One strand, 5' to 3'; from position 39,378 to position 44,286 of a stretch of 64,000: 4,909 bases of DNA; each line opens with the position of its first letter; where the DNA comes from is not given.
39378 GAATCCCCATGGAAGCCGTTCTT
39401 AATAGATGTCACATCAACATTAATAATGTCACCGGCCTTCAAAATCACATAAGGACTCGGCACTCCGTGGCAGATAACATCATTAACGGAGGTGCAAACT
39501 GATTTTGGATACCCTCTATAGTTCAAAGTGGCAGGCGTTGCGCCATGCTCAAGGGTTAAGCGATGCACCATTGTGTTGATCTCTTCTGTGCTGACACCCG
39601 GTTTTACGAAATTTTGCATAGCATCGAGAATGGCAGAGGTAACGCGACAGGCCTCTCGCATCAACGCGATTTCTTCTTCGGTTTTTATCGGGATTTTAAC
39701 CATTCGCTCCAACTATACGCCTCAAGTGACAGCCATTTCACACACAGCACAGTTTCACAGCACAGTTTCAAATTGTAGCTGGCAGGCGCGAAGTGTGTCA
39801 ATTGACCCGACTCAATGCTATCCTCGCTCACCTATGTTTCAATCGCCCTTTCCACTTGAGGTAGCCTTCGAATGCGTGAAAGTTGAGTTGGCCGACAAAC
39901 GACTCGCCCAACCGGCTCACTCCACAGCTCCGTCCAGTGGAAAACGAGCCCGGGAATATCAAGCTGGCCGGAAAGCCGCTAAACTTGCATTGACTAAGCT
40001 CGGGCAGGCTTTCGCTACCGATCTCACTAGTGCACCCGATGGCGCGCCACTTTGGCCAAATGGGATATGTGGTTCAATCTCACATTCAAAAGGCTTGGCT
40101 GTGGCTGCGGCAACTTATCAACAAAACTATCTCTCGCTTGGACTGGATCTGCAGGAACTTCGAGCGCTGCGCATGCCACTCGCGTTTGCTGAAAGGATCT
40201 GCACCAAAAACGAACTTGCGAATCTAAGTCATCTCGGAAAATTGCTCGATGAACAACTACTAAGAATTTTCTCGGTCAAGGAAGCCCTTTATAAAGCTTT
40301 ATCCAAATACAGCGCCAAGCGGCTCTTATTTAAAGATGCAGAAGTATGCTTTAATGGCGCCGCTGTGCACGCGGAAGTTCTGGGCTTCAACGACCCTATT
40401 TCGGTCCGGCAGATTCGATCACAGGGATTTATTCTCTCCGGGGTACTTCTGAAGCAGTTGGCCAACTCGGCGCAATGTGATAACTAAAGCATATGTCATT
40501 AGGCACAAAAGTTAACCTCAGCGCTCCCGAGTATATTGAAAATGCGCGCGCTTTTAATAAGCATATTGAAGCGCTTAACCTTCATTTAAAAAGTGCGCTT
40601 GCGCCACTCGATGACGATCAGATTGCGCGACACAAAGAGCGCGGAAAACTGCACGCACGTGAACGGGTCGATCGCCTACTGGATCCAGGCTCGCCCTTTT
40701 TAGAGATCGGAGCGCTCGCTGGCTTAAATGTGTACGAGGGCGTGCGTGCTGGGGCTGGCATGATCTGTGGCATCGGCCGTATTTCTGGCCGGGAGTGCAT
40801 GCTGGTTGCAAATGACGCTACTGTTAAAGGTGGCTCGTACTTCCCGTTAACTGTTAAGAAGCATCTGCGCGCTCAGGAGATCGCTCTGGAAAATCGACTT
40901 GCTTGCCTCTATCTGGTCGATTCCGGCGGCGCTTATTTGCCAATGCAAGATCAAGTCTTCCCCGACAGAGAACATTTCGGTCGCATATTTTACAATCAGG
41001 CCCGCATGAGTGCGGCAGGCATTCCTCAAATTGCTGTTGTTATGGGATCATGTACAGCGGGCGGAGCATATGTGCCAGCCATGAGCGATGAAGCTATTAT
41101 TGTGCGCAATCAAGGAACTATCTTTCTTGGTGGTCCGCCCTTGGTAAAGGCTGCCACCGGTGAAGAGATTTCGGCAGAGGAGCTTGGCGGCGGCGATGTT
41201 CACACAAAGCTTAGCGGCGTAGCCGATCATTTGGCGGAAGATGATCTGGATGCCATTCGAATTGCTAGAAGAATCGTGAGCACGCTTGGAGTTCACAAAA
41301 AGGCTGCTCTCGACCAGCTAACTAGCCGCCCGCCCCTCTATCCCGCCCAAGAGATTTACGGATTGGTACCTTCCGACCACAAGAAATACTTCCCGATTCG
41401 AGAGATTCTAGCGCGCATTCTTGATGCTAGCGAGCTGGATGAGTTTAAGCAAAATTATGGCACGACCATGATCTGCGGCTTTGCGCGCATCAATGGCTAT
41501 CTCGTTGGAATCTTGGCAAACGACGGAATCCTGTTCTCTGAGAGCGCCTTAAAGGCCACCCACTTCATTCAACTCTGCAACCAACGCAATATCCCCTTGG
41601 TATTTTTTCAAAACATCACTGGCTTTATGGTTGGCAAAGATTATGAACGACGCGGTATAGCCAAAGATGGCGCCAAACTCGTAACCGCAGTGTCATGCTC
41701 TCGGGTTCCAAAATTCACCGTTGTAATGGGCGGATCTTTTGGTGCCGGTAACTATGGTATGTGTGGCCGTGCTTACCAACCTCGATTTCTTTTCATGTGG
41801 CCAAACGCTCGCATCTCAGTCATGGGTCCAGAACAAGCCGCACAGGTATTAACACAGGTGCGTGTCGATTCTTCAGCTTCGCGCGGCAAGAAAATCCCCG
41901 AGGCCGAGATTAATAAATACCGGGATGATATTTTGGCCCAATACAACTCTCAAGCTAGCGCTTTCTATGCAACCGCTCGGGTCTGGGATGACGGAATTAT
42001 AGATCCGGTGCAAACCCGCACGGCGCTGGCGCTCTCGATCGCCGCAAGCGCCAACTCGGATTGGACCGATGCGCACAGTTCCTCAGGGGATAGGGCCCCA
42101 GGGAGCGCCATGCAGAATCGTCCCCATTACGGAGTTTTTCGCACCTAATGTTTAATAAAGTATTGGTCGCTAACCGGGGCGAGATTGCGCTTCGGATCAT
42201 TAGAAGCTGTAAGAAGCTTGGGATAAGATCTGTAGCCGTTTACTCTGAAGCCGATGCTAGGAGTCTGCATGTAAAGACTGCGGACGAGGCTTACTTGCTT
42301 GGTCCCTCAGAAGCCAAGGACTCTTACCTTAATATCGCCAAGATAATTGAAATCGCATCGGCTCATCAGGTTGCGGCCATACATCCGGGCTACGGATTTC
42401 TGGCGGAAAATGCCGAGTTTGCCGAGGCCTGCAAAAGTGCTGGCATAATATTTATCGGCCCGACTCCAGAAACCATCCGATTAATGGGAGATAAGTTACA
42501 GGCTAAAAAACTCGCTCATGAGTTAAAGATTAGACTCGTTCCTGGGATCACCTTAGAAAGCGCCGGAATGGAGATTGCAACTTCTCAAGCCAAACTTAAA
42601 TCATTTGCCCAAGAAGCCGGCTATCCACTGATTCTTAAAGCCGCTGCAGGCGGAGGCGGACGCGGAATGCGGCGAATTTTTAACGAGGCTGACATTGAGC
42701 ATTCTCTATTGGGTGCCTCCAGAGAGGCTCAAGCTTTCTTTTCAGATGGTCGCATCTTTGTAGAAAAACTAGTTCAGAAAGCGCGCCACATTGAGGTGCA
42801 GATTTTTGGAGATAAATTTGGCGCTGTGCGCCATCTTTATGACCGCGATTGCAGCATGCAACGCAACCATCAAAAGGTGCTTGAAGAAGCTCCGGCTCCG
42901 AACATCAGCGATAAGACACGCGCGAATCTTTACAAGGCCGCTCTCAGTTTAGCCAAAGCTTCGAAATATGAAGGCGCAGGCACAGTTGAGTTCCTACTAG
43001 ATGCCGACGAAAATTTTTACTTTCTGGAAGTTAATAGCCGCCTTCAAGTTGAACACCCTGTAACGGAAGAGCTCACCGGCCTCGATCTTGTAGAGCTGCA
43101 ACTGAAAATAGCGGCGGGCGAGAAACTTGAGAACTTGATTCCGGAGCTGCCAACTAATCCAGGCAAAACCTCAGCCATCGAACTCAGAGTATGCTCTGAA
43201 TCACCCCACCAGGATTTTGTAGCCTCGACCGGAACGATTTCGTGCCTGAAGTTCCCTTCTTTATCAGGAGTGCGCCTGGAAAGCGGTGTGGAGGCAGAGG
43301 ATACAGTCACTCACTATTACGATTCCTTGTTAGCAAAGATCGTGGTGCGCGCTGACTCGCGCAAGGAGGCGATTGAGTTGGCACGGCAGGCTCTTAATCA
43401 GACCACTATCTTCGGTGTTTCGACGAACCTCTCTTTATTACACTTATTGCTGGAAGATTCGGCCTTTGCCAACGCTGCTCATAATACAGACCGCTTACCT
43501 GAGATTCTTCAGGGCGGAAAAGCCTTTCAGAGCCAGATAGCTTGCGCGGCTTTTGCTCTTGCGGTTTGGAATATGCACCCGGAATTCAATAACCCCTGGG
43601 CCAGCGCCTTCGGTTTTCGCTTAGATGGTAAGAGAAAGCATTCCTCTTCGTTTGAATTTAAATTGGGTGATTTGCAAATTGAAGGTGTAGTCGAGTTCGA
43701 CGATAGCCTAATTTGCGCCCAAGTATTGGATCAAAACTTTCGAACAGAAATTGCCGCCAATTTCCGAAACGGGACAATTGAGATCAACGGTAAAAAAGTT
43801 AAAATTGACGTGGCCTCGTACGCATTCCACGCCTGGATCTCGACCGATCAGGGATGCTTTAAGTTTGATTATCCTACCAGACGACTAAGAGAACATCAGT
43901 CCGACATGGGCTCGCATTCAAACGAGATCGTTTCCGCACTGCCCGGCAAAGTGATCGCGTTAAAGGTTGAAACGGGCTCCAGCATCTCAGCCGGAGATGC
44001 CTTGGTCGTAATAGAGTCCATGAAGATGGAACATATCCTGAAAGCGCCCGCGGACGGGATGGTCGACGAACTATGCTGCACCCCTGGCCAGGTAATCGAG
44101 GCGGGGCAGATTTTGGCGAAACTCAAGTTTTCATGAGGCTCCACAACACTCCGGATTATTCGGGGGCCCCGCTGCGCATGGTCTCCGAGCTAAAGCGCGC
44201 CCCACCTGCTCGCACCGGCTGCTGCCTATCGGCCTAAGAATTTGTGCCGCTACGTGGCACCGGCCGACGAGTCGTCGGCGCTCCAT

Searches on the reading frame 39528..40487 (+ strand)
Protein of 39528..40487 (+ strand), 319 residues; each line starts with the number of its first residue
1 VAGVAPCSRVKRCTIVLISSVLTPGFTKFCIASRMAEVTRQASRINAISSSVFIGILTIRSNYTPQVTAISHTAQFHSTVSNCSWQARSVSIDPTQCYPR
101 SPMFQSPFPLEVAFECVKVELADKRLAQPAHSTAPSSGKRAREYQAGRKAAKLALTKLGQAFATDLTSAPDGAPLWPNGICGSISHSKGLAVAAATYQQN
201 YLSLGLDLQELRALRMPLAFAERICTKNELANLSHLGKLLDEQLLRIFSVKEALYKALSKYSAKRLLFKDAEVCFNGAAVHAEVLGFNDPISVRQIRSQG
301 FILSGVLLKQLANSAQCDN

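Call 42: search_protein_families(library=ncbifam, max_evalue=0.00001, proteins=[window:39528-40487:+])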
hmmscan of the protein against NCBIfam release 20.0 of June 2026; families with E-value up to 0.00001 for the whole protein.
window:39528-40487:+ (319 aa): 4 families
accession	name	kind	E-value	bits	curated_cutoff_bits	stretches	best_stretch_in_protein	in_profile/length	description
NF042923.1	4PPT_Npt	exception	1.5e-17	63.6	370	1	131-277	30-173/223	4'-phosphopantetheinyl transferase Npt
NF050105.1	4PPT_PptT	exception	2.9e-16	59.5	365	1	133-277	35-175/220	4'-phosphopantetheinyl transferase PptT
NF007604.0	PRK10251.1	equivalog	3.6e-13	49.6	169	1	129-272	37-173/209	enterobactin synthase subunit EntD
TIGR00556.1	pantethn_trn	domain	4e-09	36.6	45.35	1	203-274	4-81/128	phosphopantetheine--protein transferase domain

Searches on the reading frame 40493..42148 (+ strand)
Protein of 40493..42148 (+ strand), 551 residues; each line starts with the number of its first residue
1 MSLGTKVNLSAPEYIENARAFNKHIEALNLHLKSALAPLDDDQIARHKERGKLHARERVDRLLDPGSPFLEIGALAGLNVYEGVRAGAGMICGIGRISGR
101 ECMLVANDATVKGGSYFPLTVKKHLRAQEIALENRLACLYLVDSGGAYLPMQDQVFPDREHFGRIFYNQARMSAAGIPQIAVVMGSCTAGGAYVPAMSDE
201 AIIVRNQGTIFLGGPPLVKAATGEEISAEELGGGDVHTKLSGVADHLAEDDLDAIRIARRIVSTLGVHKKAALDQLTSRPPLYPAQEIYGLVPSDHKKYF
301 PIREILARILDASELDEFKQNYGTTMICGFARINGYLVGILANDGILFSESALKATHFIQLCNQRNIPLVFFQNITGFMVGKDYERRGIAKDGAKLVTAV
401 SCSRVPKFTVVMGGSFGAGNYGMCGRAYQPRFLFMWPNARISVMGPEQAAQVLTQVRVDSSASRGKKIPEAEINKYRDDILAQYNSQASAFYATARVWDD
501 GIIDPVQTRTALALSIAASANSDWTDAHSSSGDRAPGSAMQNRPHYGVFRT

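Call 42: search_protein_families(library=ncbifam, max_evalue=0.00001, proteins=[window:40493-42148:+])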
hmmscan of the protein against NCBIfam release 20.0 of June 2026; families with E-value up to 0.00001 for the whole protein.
window:40493-42148:+ (551 aa): 7 families
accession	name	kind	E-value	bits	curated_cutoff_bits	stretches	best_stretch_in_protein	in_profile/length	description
TIGR01117.1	mmdA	subfamily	1.8e-89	300.9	998.8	1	26-517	4-493/512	methylmalonyl-CoA decarboxylase subunit alpha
NF004344.0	PRK05724.1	equivalog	1.9e-15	57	357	1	16-205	35-218/319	acetyl-CoA carboxylase carboxyltransferase subunit alpha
NF041504.1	AccA_sub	subfamily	1.1e-13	51.1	300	1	342-457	70-181/257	carboxyltransferase subunit alpha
TIGR00513.1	accA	equivalog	1.5e-11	44.3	319.3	0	343-455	128-236/321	acetyl-CoA carboxylase carboxyl transferase subunit alpha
TIGR03133.1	malonate_beta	equivalog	6.1e-09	35.6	278.15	1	53-261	6-228/274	biotin-independent malonate decarboxylase subunit beta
NF005530.0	PRK07189.1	equivalog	1.4e-08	34.2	228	1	52-267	15-242/303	biotin-independent malonate decarboxylase subunit beta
NF008971.0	PRK12319.1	equivalog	3.3e-06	26.9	406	0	350-455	82-183/256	acetyl-CoA carboxylase carboxyl transferase subunit alpha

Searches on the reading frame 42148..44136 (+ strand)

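Call 42: search_protein_families(library=ncbifam, max_evalue=0.00001, proteins=[window:42148-44136:+])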
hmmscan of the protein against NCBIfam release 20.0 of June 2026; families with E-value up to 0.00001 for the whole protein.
window:42148-44136:+ (662 aa): 42 families (the best 25 are shown)
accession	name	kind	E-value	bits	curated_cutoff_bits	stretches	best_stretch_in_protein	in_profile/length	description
NF009554.0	PRK12999.1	equivalog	5.5e-181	604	965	2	1-448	4-450/1147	pyruvate carboxylase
TIGR02712.1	urea_carbox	equivalog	1.1e-173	579.8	1303.85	2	2-455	1-444/1201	urea carboxylase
NF006367.0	PRK08591.1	subfamily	1.1e-162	541.9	597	1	1-452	1-443/451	acetyl-CoA carboxylase biotin carboxylase subunit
TIGR01235.1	pyruv_carbox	equivalog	3.1e-161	538.3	1114.45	2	4-451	1-452/1143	pyruvate carboxylase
NF006406.0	PRK08654.1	equivalog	1.2e-153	512.3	739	1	1-449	1-439/499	acetyl-CoA carboxylase biotin carboxylase subunit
TIGR00514.1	accC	equivalog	6.6e-152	506.5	626.5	1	1-450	1-441/449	acetyl-CoA carboxylase biotin carboxylase subunit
NF009471.0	PRK12833.1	equivalog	2.5e-150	501.1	686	1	3-459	6-453/467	acetyl-CoA carboxylase biotin carboxylase subunit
NF004085.0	PRK05586.1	equivalog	4.3e-145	484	723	1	1-451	1-442/448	acetyl-CoA carboxylase biotin carboxylase subunit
NF006287.0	PRK08463.1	equivalog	9.3e-138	460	775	1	1-447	1-438/479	acetyl-CoA carboxylase subunit A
NF005525.0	PRK07178.1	equivalog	2.5e-135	451.8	768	1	1-468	1-460/471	acetyl-CoA carboxylase biotin carboxylase subunit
NF006286.0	PRK08462.1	equivalog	3.4e-131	438.2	740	1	3-450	5-441/445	acetyl-CoA carboxylase biotin carboxylase subunit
TIGR01369.1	CPSaseII_lrg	equivalog_domain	1.2e-16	59.5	1027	1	62-332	620-874/1052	carbamoyl-phosphate synthase (glutamine-hydrolyzing) large subunit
NF006761.0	PRK09282.1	domain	2.7e-15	55.9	402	1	542-660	467-590/591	pyruvate carboxylase subunit B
TIGR01205.1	D_ala_D_alaTIGR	subfamily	1.5e-14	53.7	245.65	1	87-297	78-285/318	D-alanine--D-alanine ligase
NF010645.0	PRK14042.1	equivalog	5.7e-14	51.8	1182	1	592-660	526-594/596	pyruvate carboxylase subunit B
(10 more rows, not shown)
